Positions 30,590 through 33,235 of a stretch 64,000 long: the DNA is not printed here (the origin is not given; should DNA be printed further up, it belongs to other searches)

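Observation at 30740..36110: Orphan XDH-family MoCo subunit translationally coupled to two secreted repeat proteins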

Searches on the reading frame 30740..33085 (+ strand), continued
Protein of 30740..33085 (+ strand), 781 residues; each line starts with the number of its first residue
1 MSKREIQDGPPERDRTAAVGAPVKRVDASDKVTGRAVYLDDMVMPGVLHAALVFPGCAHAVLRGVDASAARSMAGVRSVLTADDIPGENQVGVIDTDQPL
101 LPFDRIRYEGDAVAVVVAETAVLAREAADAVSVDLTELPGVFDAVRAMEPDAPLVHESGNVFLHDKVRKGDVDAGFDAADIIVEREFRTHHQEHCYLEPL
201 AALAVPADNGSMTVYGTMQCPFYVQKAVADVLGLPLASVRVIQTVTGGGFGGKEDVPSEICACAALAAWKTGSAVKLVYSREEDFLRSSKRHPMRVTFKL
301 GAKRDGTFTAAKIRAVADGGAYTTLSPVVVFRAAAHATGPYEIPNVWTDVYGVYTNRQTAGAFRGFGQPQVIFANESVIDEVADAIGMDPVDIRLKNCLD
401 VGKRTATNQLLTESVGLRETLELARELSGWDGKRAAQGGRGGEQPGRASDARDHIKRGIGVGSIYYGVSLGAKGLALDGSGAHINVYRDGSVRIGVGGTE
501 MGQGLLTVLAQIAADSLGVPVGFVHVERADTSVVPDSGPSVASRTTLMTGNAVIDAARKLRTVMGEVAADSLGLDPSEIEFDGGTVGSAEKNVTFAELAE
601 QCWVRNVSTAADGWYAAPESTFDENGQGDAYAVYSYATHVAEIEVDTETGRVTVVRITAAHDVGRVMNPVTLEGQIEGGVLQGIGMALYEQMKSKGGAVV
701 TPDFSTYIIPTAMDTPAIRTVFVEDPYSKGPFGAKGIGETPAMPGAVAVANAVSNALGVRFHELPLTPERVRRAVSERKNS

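Call 34: find_homologous_proteins(query=window:30740-33082:+, max_evalue=1e-10)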
Query window:30740-33082:+ (781 aa): 7229 proteins with E <= 1e-10 among 8000 candidates; the best 120 are listed.
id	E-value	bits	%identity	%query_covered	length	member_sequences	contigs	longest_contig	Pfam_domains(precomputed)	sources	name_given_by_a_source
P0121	0.0e+0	1603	93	100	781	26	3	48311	PF02738.24,PF20256.4,PF01315.28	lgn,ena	-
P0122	0.0e+0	1589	91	100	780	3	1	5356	PF02738.24,PF20256.4,PF01315.28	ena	-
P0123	0.0e+0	1580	91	100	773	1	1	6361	PF02738.24,PF20256.4,PF01315.28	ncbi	-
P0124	0.0e+0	1578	92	100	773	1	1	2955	PF02738.24,PF20256.4,PF01315.28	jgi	jgi:CO/xanthine dehydrogenase Mo-binding subunit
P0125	0.0e+0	1575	91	100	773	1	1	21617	PF02738.24,PF20256.4,PF01315.28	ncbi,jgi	jgi:CO/xanthine dehydrogenase Mo-binding subunit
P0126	0.0e+0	1573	91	100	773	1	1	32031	PF02738.24,PF20256.4,PF01315.28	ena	-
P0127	0.0e+0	1570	92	100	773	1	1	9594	PF02738.24,PF20256.4,PF01315.28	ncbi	-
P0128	0.0e+0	1570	91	100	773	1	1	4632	PF02738.24,PF20256.4,PF01315.28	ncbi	-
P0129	0.0e+0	1570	91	100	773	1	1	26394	PF02738.24,PF20256.4,PF01315.28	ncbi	-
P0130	0.0e+0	1562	91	100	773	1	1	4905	PF02738.24,PF20256.4,PF01315.28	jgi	-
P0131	0.0e+0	1556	90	100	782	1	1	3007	PF02738.24,PF20256.4,PF01315.28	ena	-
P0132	0.0e+0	1553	89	100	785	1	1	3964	PF02738.24,PF20256.4,PF01315.28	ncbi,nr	ncbi:xanthine dehydrogenase family protein [bacterium]|nr:xanthine dehydrogenase family protein [bac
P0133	0.0e+0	1549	89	100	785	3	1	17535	PF02738.24,PF20256.4,PF01315.28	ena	-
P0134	0.0e+0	1543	89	100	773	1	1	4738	PF02738.24,PF20256.4,PF01315.28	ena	-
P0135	0.0e+0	1532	89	100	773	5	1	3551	PF02738.24,PF20256.4,PF01315.28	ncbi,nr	ncbi:MAG: xanthine dehydrogenase family protein [Candidatus Eisenbacteria sp.]|nr:xanthine dehydroge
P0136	0.0e+0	1528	89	100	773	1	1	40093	PF02738.24,PF20256.4,PF01315.28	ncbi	-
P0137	0.0e+0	1515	87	100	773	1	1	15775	PF02738.24,PF20256.4,PF01315.28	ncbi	-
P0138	0.0e+0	1515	87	100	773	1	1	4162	PF02738.24,PF20256.4,PF01315.28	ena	-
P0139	0.0e+0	1515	87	100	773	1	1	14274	PF02738.24,PF20256.4,PF01315.28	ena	-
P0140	0.0e+0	1514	87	100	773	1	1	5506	PF02738.24,PF20256.4,PF01315.28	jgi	-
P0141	0.0e+0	1514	87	100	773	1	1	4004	PF02738.24,PF20256.4,PF01315.28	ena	-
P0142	0.0e+0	1505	86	100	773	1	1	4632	PF02738.24,PF20256.4,PF01315.28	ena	-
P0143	0.0e+0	1467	92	92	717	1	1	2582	PF02738.24,PF20256.4,PF01315.28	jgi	-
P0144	0.0e+0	1426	83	98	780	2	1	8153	PF02738.24,PF20256.4,PF01315.28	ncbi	ncbi:MAG: xanthine dehydrogenase family protein molybdopterin-binding subunit [Candidatus Eisenbacte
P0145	0.0e+0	1422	83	98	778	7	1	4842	PF02738.24,PF20256.4,PF01315.28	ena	-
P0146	0.0e+0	1394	80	100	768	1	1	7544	PF02738.24,PF20256.4,PF01315.28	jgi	-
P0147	0.0e+0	1346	78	100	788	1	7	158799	PF02738.24,PF20256.4,PF01315.28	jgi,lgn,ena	-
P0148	0.0e+0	1333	77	99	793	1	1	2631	PF02738.24,PF20256.4,PF01315.28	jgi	jgi:CO/xanthine dehydrogenase Mo-binding subunit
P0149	0.0e+0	1318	78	98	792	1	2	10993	PF02738.24,PF20256.4,PF01315.28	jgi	jgi:CO/xanthine dehydrogenase Mo-binding subunit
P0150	0.0e+0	1298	77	100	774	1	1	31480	PF02738.24,PF20256.4,PF01315.28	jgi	-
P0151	0.0e+0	1296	76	99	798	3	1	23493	PF02738.24,PF20256.4,PF01315.28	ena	-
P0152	0.0e+0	1290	77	98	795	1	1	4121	PF02738.24,PF20256.4,PF01315.28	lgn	-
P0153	0.0e+0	1263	74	98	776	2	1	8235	PF02738.24,PF20256.4,PF01315.28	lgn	-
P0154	0.0e+0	1261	74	98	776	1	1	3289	PF02738.24,PF20256.4,PF01315.28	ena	-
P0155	0.0e+0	1258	74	98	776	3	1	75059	PF02738.24,PF20256.4,PF01315.28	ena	-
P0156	0.0e+0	1257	74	98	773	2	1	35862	PF02738.24,PF20256.4,PF01315.28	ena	-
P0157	0.0e+0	1256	74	97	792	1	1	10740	PF02738.24,PF20256.4,PF01315.28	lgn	-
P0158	0.0e+0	1251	74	98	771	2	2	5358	PF02738.24,PF20256.4,PF01315.28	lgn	-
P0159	0.0e+0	1250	79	91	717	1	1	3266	PF02738.24,PF20256.4,PF01315.28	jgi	jgi:CO/xanthine dehydrogenase Mo-binding subunit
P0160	0.0e+0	1249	73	97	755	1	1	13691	PF02738.24,PF20256.4,PF01315.28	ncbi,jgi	-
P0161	0.0e+0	1245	73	99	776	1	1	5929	PF02738.24,PF20256.4,PF01315.28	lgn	-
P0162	0.0e+0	1239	73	99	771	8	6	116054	PF02738.24,PF20256.4,PF01315.28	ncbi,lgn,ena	-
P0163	0.0e+0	1238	73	98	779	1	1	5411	PF02738.24,PF20256.4,PF01315.28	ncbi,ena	-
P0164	0.0e+0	1235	72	100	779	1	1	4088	PF02738.24,PF20256.4,PF01315.28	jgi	jgi:CO/xanthine dehydrogenase Mo-binding subunit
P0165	0.0e+0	1235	74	97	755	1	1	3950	PF02738.24,PF20256.4,PF01315.28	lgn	-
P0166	0.0e+0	1234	73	97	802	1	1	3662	PF02738.24,PF20256.4,PF01315.28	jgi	jgi:CO/xanthine dehydrogenase Mo-binding subunit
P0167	0.0e+0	1234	74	98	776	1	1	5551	PF02738.24,PF20256.4,PF01315.28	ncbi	-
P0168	0.0e+0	1232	72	100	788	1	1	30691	PF02738.24,PF20256.4,PF01315.28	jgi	jgi:CO/xanthine dehydrogenase Mo-binding subunit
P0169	0.0e+0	1230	71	99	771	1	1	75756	PF02738.24,PF20256.4,PF01315.28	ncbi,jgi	jgi:CO/xanthine dehydrogenase Mo-binding subunit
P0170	0.0e+0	1230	72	98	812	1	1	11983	PF02738.24,PF20256.4,PF01315.28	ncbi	-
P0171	0.0e+0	1230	73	97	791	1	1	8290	PF02738.24,PF20256.4,PF01315.28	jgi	jgi:CO/xanthine dehydrogenase Mo-binding subunit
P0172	0.0e+0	1228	72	99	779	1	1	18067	PF02738.24,PF20256.4,PF01315.28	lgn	-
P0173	0.0e+0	1228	83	83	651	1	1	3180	PF02738.24,PF20256.4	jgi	jgi:CO/xanthine dehydrogenase Mo-binding subunit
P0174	0.0e+0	1228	74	98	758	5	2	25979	PF02738.24,PF20256.4,PF01315.28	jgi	-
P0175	0.0e+0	1225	72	98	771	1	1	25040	PF02738.24,PF20256.4,PF01315.28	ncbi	-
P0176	0.0e+0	1224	73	98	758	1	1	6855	PF02738.24,PF20256.4,PF01315.28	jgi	jgi:CO/xanthine dehydrogenase Mo-binding subunit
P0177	0.0e+0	1221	72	98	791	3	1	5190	PF02738.24,PF20256.4,PF01315.28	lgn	-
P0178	0.0e+0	1219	72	98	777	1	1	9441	PF02738.24,PF20256.4,PF01315.28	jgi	-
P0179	0.0e+0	1218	72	98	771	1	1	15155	PF02738.24,PF20256.4,PF01315.28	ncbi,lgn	-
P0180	0.0e+0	1217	72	97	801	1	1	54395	PF02738.24,PF20256.4,PF01315.28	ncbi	ncbi:MAG: xanthine dehydrogenase family protein molybdopterin-binding subunit [Candidatus Eisenbacte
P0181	0.0e+0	1217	71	98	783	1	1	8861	PF02738.24,PF20256.4,PF01315.28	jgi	jgi:CO/xanthine dehydrogenase Mo-binding subunit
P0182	0.0e+0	1216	72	98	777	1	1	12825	PF02738.24,PF20256.4,PF01315.28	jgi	jgi:CO/xanthine dehydrogenase Mo-binding subunit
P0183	0.0e+0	1215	72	100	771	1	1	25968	PF02738.24,PF20256.4,PF01315.28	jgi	jgi:CO/xanthine dehydrogenase Mo-binding subunit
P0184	0.0e+0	1213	69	99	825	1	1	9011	PF02738.24,PF20256.4,PF01315.28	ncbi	-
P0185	0.0e+0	1213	73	98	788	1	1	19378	PF02738.24,PF20256.4,PF01315.28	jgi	jgi:CO/xanthine dehydrogenase Mo-binding subunit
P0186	0.0e+0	1211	72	99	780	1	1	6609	PF02738.24,PF20256.4,PF01315.28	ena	-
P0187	0.0e+0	1209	71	98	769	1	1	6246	PF02738.24,PF20256.4,PF01315.28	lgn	-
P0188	0.0e+0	1208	70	98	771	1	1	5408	PF02738.24,PF20256.4,PF01315.28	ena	-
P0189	0.0e+0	1208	72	98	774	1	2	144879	PF02738.24,PF20256.4,PF01315.28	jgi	jgi:CO/xanthine dehydrogenase Mo-binding subunit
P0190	0.0e+0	1205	72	98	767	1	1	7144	PF02738.24,PF20256.4,PF01315.28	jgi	jgi:CO/xanthine dehydrogenase Mo-binding subunit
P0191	0.0e+0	1203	70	99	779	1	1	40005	PF02738.24,PF20256.4,PF01315.28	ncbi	-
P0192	0.0e+0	1202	71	98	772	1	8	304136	PF02738.24,PF20256.4,PF01315.28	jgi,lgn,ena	-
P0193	0.0e+0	1201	70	100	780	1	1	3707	PF02738.24,PF20256.4,PF01315.28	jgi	jgi:CO/xanthine dehydrogenase Mo-binding subunit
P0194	0.0e+0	1200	69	99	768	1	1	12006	PF02738.24,PF20256.4,PF01315.28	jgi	jgi:CO/xanthine dehydrogenase Mo-binding subunit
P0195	0.0e+0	1200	72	98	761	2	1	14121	PF02738.24,PF20256.4,PF01315.28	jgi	jgi:CO/xanthine dehydrogenase Mo-binding subunit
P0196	0.0e+0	1196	69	98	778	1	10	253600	PF02738.24,PF20256.4,PF01315.28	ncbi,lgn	-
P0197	0.0e+0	1193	70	98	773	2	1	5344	PF02738.24,PF20256.4,PF01315.28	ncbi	-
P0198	0.0e+0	1188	70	98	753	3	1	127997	PF02738.24,PF20256.4,PF01315.28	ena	-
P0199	0.0e+0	1184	72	97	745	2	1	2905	PF02738.24,PF20256.4,PF01315.28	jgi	jgi:CO/xanthine dehydrogenase Mo-binding subunit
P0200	0.0e+0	1178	70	98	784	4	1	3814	PF02738.24,PF20256.4,PF01315.28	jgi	-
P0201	0.0e+0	1176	69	99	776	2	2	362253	PF02738.24,PF20256.4,PF01315.28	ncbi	-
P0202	0.0e+0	1175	69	98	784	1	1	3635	PF02738.24,PF20256.4,PF01315.28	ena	-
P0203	0.0e+0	1171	68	98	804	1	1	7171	PF02738.24,PF20256.4,PF01315.28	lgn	-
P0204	0.0e+0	1163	69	100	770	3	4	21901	PF02738.24,PF20256.4,PF01315.28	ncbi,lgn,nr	ncbi:MAG: xanthine dehydrogenase family protein [Candidatus Eisenbacteria bacterium]|nr:xanthine deh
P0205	0.0e+0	1158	74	90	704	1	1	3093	PF02738.24,PF20256.4,PF01315.28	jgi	jgi:CO/xanthine dehydrogenase Mo-binding subunit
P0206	0.0e+0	1142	67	99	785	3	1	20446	PF02738.24,PF20256.4,PF01315.28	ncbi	-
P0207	0.0e+0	1103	65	98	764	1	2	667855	PF02738.24,PF20256.4,PF01315.28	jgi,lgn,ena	-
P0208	0.0e+0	1102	67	94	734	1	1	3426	PF02738.24,PF20256.4,PF01315.28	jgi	jgi:CO/xanthine dehydrogenase Mo-binding subunit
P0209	0.0e+0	1079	65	97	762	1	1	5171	PF02738.24,PF20256.4,PF01315.28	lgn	-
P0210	2.9e-292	990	72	79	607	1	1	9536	PF02738.24,PF20256.4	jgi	-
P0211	8.6e-283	958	78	69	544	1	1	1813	PF02738.24,PF20256.4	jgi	-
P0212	6.7e-276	936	73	74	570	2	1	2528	PF02738.24,PF20256.4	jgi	jgi:CO/xanthine dehydrogenase Mo-binding subunit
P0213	5.2e-271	919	95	56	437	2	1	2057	PF02738.24,PF01315.28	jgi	-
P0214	1.5e-258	878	52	97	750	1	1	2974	PF02738.24,PF20256.4,PF01315.28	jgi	-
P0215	6.0e-257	873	52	98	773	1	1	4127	PF02738.24,PF20256.4,PF01315.28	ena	-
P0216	9.0e-257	872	54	98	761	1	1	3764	PF02738.24,PF20256.4,PF01315.28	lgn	-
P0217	4.8e-256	870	51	98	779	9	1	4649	PF02738.24,PF20256.4,PF01315.28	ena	-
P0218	6.5e-256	870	53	99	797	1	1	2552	PF02738.24,PF20256.4,PF01315.28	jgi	jgi:CO/xanthine dehydrogenase Mo-binding subunit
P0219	1.9e-254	865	53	98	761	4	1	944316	PF02738.24,PF20256.4,PF01315.28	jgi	-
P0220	2.5e-254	864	51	98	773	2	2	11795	PF02738.24,PF20256.4,PF01315.28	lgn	-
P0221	3.9e-254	864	53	98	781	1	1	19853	PF02738.24,PF20256.4,PF01315.28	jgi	jgi:CO/xanthine dehydrogenase Mo-binding subunit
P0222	6.5e-254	863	52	98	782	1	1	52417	PF02738.24,PF20256.4,PF01315.28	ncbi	-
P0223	9.0e-254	862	51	98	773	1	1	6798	PF02738.24,PF20256.4,PF01315.28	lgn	-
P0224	3.2e-253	861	51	98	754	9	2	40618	PF02738.24,PF20256.4,PF01315.28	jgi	-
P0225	4.2e-251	854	52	98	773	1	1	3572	PF02738.24,PF20256.4,PF01315.28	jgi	jgi:CO/xanthine dehydrogenase Mo-binding subunit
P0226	2.1e-250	851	52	98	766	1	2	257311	PF02738.24,PF20256.4,PF01315.28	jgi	jgi:CO/xanthine dehydrogenase Mo-binding subunit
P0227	9.9e-250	849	53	98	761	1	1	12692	PF02738.24,PF20256.4,PF01315.28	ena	-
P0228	1.3e-247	842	52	96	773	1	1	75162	PF02738.24,PF20256.4,PF01315.28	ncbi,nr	ncbi:MAG: xanthine dehydrogenase family protein molybdopterin-binding subunit [bacterium]|nr:xanthin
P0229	3.7e-245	834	51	97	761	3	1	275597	PF02738.24,PF20256.4,PF01315.28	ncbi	ncbi:MAG: xanthine dehydrogenase family protein molybdopterin-binding subunit [bacterium]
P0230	1.9e-244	832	51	98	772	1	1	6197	PF02738.24,PF20256.4,PF01315.28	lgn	-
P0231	4.1e-244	831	52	96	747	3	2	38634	PF02738.24,PF20256.4,PF01315.28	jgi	jgi:CO/xanthine dehydrogenase Mo-binding subunit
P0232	2.3e-243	828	50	98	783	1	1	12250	PF02738.24,PF20256.4,PF01315.28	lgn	-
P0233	7.2e-243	826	52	98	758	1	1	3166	PF02738.24,PF20256.4,PF01315.28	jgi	jgi:CO/xanthine dehydrogenase Mo-binding subunit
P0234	1.4e-242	825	71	66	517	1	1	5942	PF02738.24,PF20256.4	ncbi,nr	ncbi:molybdopterin-dependent oxidoreductase [bacterium]|nr:molybdopterin-dependent oxidoreductase [b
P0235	1.8e-241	822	50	97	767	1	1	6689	PF02738.24,PF20256.4,PF01315.28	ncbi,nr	ncbi:MAG: xanthine dehydrogenase family protein molybdopterin-binding subunit [bacterium]|nr:xanthin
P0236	5.4e-241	820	54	95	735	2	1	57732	PF02738.24,PF20256.4,PF01315.28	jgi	jgi:CO/xanthine dehydrogenase Mo-binding subunit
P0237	8.8e-241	819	53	92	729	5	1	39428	PF02738.24,PF20256.4,PF01315.28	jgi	jgi:CO/xanthine dehydrogenase Mo-binding subunit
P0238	2.3e-240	818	52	97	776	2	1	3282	PF02738.24,PF20256.4,PF01315.28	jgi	-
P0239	2.5e-239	815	50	97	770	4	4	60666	PF02738.24,PF20256.4,PF01315.28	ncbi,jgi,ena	ncbi:MAG: xanthine dehydrogenase family protein molybdopterin-binding subunit [Candidatus Asgardarch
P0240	3.3e-239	814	53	97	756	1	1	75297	PF02738.24,PF20256.4,PF01315.28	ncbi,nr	ncbi:MAG: xanthine dehydrogenase family protein molybdopterin-binding subunit [Candidatus Eisenbacte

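Call 35: find_encoding_contigs(protein=P0240, flank=8000, max_places=2)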
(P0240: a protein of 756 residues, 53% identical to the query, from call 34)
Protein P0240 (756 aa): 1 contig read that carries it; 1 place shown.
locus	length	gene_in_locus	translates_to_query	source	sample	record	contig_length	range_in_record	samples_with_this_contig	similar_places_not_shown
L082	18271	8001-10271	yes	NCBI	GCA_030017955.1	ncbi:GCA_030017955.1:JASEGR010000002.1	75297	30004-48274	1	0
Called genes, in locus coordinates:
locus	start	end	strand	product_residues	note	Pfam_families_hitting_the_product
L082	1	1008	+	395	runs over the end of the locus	PF01420:Methylase_S (weak)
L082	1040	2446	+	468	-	PF04326:SLFN_AlbA_2, PF13749:HATPase_c_4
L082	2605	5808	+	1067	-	PF04313:HSDR_N, PF04851:ResIII, PF18766:SWI2_SNF2, PF22679:T1R_D3-like, PF11867:T1RH-like_C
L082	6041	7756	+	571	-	-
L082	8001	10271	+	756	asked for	PF01315:Ald_Xan_dh_C, PF02738:MoCoBD_1, PF20256:MoCoBD_2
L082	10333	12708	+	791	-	PF01315:Ald_Xan_dh_C, PF02738:MoCoBD_1, PF20256:MoCoBD_2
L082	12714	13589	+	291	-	PF00941:FAD_binding_5, PF03450:CO_deh_flav_C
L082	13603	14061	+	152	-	PF00111:Fer2, PF01799:Fer2_2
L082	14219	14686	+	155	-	PF00111:Fer2, PF01799:Fer2_2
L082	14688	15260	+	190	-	PF12804:NTP_transf_3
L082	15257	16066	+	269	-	PF02625:XdhC_CoxI, PF13478:XdhC_C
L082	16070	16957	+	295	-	-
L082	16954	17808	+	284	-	PF00941:FAD_binding_5, PF03450:CO_deh_flav_C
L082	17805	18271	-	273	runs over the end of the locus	-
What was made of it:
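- Eisenbacteria MAG GCA_030017955.1 carries two large, two Fer2/Fer2_2 and two FAD_binding_5 genes plus XdhC and a MocA-like gene (call 35).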

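Call 36: find_encoding_contigs(protein=P0219, flank=8000, max_places=2)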
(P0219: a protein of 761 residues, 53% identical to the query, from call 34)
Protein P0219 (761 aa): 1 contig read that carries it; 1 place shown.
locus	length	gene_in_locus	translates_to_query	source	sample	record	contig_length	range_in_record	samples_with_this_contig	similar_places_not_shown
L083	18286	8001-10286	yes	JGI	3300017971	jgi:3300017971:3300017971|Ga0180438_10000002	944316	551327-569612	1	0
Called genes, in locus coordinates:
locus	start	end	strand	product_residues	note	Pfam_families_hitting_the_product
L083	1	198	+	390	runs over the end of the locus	PF00275:EPSP_synthase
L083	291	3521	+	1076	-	PF13485:Peptidase_MA_2, PF26549:Tricorn_N (weak), PF26550:Tricorn_2nd, PF26549:Tricorn_N (weak), PF07676:PD40, PF26550:Tricorn_2nd, PF07676:PD40 (weak), PF01103:Omp85, +1 more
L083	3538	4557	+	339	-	PF18962:Por_Secre_tail (weak), PF13860:FlgD_ig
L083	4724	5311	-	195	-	PF13560:HTH_31 (weak), PF01381:HTH_3, PF12844:HTH_19 (weak), PF07883:Cupin_2 (faint)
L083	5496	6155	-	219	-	PF00072:Response_reg, PF00196:GerE, PF08281:Sigma70_r4_2 (weak)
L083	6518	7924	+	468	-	PF01979:Amidohydro_1, PF07969:Amidohydro_3 (weak)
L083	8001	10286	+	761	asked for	PF01315:Ald_Xan_dh_C, PF02738:MoCoBD_1, PF20256:MoCoBD_2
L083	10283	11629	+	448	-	PF14691:Fer4_20, PF00070:Pyr_redox (faint), PF01266:DAO (weak), PF07992:Pyr_redox_2, PF13450:NAD_binding_8, PF13738:Pyr_redox_3 (faint)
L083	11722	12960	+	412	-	PF01180:DHO_dh, PF12837:Fer4_6 (faint), PF13237:Fer4_10 (faint), PF12838:Fer4_7 (weak), PF14697:Fer4_21, PF00037:Fer4 (weak), PF12797:Fer4_2 (weak)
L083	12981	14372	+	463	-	PF22039:HUTI_composite_bact, PF01979:Amidohydro_1, PF07969:Amidohydro_3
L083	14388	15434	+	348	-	PF00291:PALP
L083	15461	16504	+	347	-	PF02729:OTCace_N, PF00185:OTCace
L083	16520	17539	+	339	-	PF02729:OTCace_N, PF00185:OTCace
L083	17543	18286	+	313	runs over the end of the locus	PF00696:AA_kinase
